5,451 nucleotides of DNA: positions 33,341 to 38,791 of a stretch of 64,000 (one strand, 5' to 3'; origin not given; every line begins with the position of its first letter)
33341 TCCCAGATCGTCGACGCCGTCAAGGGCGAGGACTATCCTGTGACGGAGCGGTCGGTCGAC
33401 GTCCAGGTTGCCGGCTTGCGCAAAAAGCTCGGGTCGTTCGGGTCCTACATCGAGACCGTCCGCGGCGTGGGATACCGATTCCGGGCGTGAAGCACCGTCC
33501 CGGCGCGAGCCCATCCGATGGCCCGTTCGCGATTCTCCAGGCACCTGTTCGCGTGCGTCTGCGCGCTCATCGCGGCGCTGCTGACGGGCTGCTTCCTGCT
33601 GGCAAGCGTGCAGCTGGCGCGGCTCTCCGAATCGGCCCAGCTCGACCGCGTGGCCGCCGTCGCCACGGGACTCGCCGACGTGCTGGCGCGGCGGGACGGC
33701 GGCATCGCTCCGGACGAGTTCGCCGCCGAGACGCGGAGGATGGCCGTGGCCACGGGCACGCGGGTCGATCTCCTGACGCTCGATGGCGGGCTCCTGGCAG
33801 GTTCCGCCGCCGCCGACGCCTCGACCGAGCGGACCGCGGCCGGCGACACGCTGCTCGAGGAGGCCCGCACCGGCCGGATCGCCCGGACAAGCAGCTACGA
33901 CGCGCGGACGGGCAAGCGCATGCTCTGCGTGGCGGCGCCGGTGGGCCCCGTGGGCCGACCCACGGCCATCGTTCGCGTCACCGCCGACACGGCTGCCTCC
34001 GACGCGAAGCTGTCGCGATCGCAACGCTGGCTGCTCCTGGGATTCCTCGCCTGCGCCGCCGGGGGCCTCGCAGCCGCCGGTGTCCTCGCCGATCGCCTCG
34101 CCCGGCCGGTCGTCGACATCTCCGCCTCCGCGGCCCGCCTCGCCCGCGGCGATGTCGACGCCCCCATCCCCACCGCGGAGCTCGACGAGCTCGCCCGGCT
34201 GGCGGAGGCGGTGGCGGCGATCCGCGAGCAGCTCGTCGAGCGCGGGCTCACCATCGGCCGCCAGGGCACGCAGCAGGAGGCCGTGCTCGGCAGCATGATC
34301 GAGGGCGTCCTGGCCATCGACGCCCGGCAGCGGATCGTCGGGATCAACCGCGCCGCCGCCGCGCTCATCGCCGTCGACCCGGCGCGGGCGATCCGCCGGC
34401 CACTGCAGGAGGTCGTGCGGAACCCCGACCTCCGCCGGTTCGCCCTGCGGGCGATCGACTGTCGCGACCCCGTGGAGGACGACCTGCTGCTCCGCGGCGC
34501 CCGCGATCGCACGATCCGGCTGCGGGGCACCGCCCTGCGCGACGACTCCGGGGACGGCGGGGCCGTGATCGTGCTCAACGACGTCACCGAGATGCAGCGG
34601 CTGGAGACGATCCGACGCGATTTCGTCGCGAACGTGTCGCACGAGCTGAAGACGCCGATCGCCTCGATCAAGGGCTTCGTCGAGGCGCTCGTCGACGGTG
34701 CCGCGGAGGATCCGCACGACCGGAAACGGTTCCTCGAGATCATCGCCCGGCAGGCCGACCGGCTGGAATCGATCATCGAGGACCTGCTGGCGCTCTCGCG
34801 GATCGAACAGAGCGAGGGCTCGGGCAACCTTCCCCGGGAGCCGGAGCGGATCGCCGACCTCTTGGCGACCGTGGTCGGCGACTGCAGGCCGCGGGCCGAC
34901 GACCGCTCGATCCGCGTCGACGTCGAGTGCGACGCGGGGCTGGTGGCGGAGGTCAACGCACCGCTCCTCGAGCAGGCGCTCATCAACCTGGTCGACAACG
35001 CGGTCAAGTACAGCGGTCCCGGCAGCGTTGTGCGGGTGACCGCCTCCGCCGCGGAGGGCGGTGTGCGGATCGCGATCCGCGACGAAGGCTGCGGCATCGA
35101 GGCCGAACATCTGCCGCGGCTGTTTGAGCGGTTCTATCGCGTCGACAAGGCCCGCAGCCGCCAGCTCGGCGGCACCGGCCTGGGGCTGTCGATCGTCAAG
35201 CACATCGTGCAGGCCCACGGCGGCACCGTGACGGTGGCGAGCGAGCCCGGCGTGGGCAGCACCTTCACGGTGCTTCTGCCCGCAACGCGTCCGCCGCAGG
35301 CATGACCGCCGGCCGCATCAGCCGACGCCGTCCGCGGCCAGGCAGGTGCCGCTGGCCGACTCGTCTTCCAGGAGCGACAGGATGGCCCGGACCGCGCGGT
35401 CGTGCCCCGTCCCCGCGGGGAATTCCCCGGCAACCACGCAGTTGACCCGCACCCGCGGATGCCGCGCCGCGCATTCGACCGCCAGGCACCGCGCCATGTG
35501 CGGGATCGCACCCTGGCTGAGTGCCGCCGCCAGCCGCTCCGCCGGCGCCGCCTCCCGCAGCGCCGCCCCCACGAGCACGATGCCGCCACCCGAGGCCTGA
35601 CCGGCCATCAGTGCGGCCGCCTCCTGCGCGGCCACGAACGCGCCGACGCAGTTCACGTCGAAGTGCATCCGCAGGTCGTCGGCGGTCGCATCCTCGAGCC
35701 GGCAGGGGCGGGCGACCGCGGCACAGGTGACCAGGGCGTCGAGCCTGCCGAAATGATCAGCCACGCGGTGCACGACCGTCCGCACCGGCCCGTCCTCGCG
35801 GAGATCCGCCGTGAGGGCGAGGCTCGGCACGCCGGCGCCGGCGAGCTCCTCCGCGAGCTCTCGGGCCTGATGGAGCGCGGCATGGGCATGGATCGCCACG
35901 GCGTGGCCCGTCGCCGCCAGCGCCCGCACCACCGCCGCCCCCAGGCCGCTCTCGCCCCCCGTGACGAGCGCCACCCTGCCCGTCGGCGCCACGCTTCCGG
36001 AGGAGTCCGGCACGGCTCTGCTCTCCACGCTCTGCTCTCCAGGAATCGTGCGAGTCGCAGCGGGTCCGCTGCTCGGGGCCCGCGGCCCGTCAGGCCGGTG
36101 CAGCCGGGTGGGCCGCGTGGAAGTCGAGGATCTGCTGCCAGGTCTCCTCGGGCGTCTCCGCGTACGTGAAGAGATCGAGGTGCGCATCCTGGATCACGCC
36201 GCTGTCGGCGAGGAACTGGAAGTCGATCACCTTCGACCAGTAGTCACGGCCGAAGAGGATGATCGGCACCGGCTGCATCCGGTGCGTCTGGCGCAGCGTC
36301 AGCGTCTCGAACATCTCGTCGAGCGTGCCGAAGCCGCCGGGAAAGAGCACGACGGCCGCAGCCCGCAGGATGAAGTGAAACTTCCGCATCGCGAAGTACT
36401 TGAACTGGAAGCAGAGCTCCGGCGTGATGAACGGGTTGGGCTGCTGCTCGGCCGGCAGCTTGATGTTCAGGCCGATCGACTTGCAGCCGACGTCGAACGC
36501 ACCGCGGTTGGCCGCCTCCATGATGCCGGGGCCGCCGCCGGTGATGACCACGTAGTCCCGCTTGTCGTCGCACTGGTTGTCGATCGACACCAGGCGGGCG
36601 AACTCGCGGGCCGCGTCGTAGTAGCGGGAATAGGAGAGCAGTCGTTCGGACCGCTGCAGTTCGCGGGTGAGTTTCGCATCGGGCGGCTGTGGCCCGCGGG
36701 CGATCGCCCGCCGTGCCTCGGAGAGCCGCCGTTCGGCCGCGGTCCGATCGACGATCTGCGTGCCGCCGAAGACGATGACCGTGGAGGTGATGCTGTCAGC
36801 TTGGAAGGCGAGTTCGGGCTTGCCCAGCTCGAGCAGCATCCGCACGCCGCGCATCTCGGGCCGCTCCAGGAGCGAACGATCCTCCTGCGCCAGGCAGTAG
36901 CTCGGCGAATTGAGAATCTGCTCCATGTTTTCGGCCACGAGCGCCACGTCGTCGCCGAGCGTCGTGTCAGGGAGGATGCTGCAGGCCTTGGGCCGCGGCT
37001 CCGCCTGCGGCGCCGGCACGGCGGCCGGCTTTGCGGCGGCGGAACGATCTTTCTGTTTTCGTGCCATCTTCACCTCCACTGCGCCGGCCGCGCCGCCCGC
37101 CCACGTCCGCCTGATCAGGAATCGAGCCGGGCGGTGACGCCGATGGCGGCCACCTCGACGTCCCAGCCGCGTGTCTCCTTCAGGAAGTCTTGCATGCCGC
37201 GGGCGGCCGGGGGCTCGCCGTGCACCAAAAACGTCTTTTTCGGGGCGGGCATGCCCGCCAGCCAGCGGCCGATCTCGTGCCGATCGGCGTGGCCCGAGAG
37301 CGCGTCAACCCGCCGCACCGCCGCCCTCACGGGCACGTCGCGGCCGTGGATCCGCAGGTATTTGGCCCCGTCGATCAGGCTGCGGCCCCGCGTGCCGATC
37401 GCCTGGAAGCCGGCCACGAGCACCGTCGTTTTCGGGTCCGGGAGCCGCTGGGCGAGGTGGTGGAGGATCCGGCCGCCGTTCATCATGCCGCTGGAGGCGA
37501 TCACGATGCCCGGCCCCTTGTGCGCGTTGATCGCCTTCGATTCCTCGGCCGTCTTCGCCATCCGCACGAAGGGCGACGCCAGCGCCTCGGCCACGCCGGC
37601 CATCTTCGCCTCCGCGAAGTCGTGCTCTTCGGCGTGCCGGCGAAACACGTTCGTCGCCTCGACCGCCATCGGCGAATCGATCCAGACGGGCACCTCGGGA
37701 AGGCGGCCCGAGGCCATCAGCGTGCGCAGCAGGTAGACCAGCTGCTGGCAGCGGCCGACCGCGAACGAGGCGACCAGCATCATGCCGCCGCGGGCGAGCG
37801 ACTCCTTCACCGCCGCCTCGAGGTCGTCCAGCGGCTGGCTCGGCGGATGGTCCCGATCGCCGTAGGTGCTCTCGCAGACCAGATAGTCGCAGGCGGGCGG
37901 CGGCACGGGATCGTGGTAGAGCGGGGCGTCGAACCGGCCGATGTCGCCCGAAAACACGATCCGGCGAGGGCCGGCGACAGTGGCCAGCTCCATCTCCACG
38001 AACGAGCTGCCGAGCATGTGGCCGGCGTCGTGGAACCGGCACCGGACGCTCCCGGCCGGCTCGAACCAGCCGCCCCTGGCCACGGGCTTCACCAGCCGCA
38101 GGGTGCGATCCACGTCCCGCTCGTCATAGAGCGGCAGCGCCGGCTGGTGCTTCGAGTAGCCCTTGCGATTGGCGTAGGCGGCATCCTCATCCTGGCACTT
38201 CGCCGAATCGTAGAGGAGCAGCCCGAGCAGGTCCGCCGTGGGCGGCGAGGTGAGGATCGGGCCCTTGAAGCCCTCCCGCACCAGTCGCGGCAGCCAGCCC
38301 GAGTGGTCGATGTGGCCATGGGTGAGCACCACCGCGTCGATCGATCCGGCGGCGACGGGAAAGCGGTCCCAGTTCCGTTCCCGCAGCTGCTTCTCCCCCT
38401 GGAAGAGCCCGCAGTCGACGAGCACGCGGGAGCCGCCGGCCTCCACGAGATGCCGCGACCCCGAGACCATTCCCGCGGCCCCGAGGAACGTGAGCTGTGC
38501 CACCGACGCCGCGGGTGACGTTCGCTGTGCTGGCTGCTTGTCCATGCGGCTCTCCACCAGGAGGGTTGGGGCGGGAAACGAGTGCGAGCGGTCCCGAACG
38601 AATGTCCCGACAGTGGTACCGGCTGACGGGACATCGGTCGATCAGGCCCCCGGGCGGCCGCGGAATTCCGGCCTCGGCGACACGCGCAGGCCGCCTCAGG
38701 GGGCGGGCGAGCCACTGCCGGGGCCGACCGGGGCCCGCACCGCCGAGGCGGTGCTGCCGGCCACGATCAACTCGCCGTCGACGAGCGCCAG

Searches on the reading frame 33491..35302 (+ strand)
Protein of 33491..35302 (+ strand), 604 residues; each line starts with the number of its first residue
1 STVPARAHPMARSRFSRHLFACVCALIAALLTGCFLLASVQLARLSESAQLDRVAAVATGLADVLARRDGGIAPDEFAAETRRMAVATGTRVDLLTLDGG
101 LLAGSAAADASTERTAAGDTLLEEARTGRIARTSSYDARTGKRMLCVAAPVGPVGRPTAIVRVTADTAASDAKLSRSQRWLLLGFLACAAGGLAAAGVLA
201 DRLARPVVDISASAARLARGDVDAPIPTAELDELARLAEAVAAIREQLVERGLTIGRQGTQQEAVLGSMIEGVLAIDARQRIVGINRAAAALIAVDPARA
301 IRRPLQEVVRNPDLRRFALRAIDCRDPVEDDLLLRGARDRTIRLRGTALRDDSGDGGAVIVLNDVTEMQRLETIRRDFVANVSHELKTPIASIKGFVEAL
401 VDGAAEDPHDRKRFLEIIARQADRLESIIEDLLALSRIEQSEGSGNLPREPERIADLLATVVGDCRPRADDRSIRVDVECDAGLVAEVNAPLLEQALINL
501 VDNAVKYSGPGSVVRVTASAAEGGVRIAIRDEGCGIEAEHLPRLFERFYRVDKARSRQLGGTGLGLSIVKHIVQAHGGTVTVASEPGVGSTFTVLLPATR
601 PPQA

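Call 108: search_protein_families(library=pfam, proteins=[window:33491-35302:+], max_evalue=0.0001)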
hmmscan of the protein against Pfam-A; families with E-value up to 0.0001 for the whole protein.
window:33491-35302:+ (604 aa): 5 families
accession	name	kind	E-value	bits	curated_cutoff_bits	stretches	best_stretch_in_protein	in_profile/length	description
PF02518.31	HATPase_c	-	2.2e-33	115.5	26.4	1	491-599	4-110/111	Histidine kinase-, DNA gyrase B-, and HSP90-like ATPase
PF00512.31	HisKA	-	3.6e-22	78.6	26.9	1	375-440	2-65/66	His Kinase A (phospho-acceptor) domain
PF08448.16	PAS_4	-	4.4e-09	37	23.1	1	269-368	4-108/110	PAS fold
PF00989.32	PAS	-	1.9e-07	31.5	22.6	1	263-365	4-113/113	PAS fold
PF00672.30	HAMP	-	2.1e-07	31.6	25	1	199-249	2-52/53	HAMP domain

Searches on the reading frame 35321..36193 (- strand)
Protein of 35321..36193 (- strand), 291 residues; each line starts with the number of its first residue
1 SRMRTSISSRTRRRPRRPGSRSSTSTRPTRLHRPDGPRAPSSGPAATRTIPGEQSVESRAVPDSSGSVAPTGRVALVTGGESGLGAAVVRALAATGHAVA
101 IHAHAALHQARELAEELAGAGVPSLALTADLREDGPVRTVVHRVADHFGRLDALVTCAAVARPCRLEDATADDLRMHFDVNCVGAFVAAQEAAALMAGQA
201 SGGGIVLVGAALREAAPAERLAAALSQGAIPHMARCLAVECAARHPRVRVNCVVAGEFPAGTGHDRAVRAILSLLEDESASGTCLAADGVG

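Call 108: search_protein_families(library=pfam, proteins=[window:35321-36193:-], max_evalue=0.0001)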
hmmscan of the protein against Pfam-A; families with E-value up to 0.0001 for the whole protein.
window:35321-36193:- (291 aa): 3 families
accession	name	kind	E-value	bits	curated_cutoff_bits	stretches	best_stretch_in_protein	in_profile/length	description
PF00106.31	adh_short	-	2.9e-29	102.4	26.6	1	73-258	1-182/195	short chain dehydrogenase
PF13561.12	adh_short_C2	-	7.5e-26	91.6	27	1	81-257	5-175/236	Enoyl-(Acyl carrier protein) reductase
PF08659.16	KR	-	1.3e-08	35.4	22.6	1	75-185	3-116/180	KR domain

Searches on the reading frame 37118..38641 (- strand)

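Call 96: search_protein_families(library=pfam, proteins=[window:37118-38641:-], max_evalue=0.001)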
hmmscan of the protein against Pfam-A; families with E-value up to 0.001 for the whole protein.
window:37118-38641:- (508 aa): 4 families
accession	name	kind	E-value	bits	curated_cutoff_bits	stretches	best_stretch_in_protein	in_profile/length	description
PF10996.14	Beta-Casp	-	4.7e-35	121.1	27.7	1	299-422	2-120/120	Beta-Casp domain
PF07521.17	RMMBL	-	9.6e-17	61.2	21.6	1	435-497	1-62/63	Zn-dependent metallo-hydrolase RNA specificity domain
PF00753.33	Lactamase_B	-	1.4e-12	48.5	22.7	1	65-236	10-152/196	Metallo-beta-lactamase superfamily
PF12706.13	Lactamase_B_2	-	3.8e-08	33.6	27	1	72-137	2-68/200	Beta-lactamase superfamily domain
